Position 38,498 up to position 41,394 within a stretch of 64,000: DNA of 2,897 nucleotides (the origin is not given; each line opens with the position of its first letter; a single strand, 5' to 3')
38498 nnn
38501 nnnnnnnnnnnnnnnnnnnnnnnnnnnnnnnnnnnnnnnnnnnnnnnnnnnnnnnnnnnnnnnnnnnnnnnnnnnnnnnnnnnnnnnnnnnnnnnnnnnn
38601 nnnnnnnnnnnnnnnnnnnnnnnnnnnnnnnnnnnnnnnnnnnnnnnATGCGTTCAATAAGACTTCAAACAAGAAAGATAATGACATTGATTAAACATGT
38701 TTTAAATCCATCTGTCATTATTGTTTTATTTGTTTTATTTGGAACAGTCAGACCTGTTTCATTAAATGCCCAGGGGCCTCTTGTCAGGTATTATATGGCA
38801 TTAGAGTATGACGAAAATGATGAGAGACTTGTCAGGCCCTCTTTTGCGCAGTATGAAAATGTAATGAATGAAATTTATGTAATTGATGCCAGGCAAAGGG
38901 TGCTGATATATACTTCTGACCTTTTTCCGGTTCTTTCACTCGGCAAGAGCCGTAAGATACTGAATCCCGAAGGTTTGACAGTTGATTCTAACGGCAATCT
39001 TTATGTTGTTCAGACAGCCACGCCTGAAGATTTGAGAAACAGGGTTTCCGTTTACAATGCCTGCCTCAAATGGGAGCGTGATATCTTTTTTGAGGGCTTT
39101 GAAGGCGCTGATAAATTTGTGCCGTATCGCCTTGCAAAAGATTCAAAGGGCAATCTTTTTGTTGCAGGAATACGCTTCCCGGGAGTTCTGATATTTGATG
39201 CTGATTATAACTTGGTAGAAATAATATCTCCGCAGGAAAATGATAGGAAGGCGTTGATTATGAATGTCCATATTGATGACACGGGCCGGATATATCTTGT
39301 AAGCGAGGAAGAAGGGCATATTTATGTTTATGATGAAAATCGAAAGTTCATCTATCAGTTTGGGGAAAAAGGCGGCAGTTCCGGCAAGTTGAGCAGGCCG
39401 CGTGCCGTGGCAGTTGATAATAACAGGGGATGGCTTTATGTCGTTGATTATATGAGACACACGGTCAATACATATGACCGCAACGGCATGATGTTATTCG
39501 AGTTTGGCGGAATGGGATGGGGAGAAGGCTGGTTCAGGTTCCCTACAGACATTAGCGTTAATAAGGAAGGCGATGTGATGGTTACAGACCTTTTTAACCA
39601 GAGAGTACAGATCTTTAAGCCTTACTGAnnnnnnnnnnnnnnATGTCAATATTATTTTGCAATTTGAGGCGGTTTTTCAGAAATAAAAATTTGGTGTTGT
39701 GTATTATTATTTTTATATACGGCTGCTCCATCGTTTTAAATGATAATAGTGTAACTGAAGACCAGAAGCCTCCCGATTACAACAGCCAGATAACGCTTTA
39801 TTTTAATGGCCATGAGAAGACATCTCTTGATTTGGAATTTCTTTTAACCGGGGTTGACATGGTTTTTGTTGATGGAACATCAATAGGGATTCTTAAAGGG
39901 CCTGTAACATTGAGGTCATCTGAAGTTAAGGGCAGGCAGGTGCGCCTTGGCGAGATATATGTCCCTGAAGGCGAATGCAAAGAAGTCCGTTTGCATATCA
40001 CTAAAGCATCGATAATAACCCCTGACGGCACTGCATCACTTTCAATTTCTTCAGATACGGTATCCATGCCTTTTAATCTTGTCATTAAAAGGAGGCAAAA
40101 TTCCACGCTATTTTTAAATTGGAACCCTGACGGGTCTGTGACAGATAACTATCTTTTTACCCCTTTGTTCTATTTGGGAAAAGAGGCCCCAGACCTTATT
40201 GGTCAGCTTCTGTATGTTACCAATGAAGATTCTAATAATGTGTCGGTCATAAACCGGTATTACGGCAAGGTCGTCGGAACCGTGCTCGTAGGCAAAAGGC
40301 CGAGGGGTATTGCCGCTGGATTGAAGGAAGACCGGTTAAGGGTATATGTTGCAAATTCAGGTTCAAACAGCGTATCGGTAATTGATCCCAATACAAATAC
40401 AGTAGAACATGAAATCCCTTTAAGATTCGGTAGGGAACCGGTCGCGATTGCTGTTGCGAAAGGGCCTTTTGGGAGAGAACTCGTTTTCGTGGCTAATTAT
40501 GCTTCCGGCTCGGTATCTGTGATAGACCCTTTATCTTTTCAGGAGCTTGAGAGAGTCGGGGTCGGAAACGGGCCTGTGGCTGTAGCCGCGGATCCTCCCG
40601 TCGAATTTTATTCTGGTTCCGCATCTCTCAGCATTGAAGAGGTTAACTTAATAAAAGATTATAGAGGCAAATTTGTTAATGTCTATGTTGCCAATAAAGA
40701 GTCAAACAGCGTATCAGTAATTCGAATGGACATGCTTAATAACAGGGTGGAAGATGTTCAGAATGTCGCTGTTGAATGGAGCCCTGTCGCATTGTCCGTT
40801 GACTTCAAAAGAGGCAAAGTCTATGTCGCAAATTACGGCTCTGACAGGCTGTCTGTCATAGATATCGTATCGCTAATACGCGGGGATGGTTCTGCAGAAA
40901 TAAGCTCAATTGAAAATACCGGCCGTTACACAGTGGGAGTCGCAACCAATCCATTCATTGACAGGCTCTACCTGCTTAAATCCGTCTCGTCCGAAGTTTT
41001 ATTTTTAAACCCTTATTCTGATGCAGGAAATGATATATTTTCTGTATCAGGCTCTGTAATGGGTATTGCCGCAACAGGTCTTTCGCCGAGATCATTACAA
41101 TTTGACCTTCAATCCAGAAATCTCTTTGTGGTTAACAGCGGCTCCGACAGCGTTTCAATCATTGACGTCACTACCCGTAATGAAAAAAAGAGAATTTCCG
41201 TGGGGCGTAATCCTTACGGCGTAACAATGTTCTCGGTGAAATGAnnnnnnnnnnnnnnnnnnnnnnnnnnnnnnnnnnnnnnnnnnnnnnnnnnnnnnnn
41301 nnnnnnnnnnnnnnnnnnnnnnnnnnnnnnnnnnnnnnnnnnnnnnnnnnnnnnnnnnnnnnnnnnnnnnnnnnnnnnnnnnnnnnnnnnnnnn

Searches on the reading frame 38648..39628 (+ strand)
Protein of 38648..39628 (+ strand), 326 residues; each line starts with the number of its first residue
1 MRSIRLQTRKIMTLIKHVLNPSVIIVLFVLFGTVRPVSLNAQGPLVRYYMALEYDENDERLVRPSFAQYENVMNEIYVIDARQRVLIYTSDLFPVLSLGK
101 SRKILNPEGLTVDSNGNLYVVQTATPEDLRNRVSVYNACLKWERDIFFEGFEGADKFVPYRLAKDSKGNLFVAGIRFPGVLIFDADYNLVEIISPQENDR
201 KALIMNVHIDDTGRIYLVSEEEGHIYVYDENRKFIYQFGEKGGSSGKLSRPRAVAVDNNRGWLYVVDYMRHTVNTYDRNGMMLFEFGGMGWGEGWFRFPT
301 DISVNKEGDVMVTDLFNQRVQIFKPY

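Call 4: search_protein_families(library=pfam, proteins=[window:38648-39628:+], max_evalue=0.1)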
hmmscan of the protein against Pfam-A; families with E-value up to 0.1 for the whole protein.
window:38648-39628:+ (326 aa): 9 families
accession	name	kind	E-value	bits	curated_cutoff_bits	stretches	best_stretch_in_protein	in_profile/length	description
PF01436.27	NHL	-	1.2e-13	50.8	20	1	296-323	1-28/28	NHL repeat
PF06739.17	SBBP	-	2.4e-10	40.6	20.5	1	98-121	6-29/38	Beta-propeller repeat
PF25021.1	TEN_NHL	-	1.2e-07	31.5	27.1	0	182-237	44-98/357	Teneurin NHL domain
PF17170.10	DUF5128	-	1.5e-06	28.1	22.9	1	204-280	46-121/321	6-bladed beta-propeller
PF06977.17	SdiA-regulated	-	1.2e-05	25.1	21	1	99-122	217-240/249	SdiA-regulated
PF13449.12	Phytase-like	-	0.035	14.4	27.6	0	220-260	76-116/284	Esterase-like activity of phytase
PF07494.17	Reg_prop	-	0.057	14.1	20.4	0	159-174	8-22/24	Two component regulator propeller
PF20067.5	SSL_N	-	0.06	13.7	18.9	0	106-120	22-36/46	Strictosidine synthase-like, N-terminal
PF23414.1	Beta-prop_EML_2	-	0.069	13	90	0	165-234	48-114/266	Echinoderm microtubule-associated protein second beta-propeller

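Call 5: search_protein_families(library=ncbifam, proteins=[window:38648-39628:+], max_evalue=0.1)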
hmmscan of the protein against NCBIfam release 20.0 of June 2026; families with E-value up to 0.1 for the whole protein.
window:38648-39628:+ (326 aa): 7 families
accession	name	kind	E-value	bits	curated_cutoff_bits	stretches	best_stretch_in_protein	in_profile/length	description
NF035926.1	scyF_NHL_VPEP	equivalog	2.5e-23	82.8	350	1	103-323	40-273/376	scytonemin biosynthesis PEP-CTERM protein ScyF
NF052228.1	T9SS_PorZ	equivalog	8e-05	21.2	260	1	144-259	419-542/757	type IX secretion system anionic LPS delivery protein PorZ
NF053768.1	CIS12_fam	equivalog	0.00011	21.1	860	1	196-273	38-110/715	CIS12 family contractile injection system protein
NF047780.1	LIC12708_fam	subfamily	0.00097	18.1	150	0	105-239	120-221/391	LIC_12708 family protein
NF047494.1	Lepto_SBBP_lipo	equivalog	0.002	16.9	400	0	98-123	122-147/466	SBBP repeat beta-propeller lipoprotein, LipL53 family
NF033206.1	ScyE_fam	subfamily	0.0021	17.6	80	0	106-127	9-275/333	ScyD/ScyE family protein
NF047521.1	LIC_11904_fam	equivalog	0.012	14.2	400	0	201-269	268-338/398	LIC_11904 family protein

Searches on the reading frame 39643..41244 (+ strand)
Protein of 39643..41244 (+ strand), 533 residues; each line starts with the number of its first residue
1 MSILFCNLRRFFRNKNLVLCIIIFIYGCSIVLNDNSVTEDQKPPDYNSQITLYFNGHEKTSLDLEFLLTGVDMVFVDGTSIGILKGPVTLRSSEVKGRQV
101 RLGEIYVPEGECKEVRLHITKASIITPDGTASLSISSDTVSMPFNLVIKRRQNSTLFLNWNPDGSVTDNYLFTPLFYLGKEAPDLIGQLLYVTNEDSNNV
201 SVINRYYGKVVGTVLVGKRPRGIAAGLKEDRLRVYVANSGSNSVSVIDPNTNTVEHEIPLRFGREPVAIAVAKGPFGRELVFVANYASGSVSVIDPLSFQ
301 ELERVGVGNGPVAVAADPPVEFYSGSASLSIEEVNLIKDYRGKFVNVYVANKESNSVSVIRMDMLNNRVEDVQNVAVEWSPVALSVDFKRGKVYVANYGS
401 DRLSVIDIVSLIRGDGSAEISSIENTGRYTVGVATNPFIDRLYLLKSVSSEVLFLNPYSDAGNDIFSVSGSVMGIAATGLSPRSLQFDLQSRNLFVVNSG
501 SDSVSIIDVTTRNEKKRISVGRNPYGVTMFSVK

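Call 4: search_protein_families(library=pfam, proteins=[window:39643-41244:+], max_evalue=0.1)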
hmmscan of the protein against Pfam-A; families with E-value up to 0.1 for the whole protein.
window:39643-41244:+ (533 aa): 4 families
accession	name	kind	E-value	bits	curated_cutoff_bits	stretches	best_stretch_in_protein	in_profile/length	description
PF10282.15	Lactonase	-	7.6e-11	42.2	21.7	1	347-408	51-115/344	Lactonase, 7-bladed beta-propeller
PF21783.3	YNCE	-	3e-09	37.1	27.1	1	492-526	40-74/339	YNCE-like beta-propeller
PF01436.27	NHL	-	0.00071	19.9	20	0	380-405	3-27/28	NHL repeat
PF14321.11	DUF4382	-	0.0082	16.8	25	1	97-174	60-136/136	Domain of unknown function (DUF4382)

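Call 5: search_protein_families(library=ncbifam, proteins=[window:39643-41244:+], max_evalue=0.1)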
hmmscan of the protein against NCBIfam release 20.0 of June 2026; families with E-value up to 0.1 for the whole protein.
window:39643-41244:+ (533 aa): 10 families
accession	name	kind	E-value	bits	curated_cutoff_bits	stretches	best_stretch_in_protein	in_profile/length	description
TIGR02276.1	beta_rpt_yvtn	repeat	1.4e-50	169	27.85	6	233-271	5-41/42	beta-propeller repeat protein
TIGR03866.1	PQQ_ABC_repeats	subfamily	6e-31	107.7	287.3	3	188-318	11-134/310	PQQ-dependent catabolism-associated beta-propeller protein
NF052340.1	hydrazine_beta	equivalog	3.3e-23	82.4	560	3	183-273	42-126/372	hydrazine synthase subunit beta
NF052342.1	hydrazine_BC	exception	6.7e-14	51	1250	2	187-259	92-164/690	hydrazine synthase subunit beta-gamma fusion subunit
NF052280.1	7_blade_YncE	equivalog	1.2e-12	47.3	400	2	186-258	226-295/338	7-bladed beta-propeller protein YncE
NF048007.1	MmpL3Stblzr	equivalog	5e-11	42.4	600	1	190-265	63-136/366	MmpL3/TtfA transport complex stabilizer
NF052460.1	L-NosZ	equivalog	1.7e-06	26.8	700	1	187-286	143-229/480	clade III lactonase-type nitrous-oxide reductase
NF008258.1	PRK11028.1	equivalog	0.0046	16.1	370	0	347-515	50-211/330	6-phosphogluconolactonase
NF052590.1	ArlF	equivalog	0.039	14.1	110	0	337-378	59-101/137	archaellum stator protein ArlF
TIGR03032.1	TIGR03032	hypoth_equivalog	0.064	12.2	251.5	0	440-479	213-252/335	TIGR03032 family protein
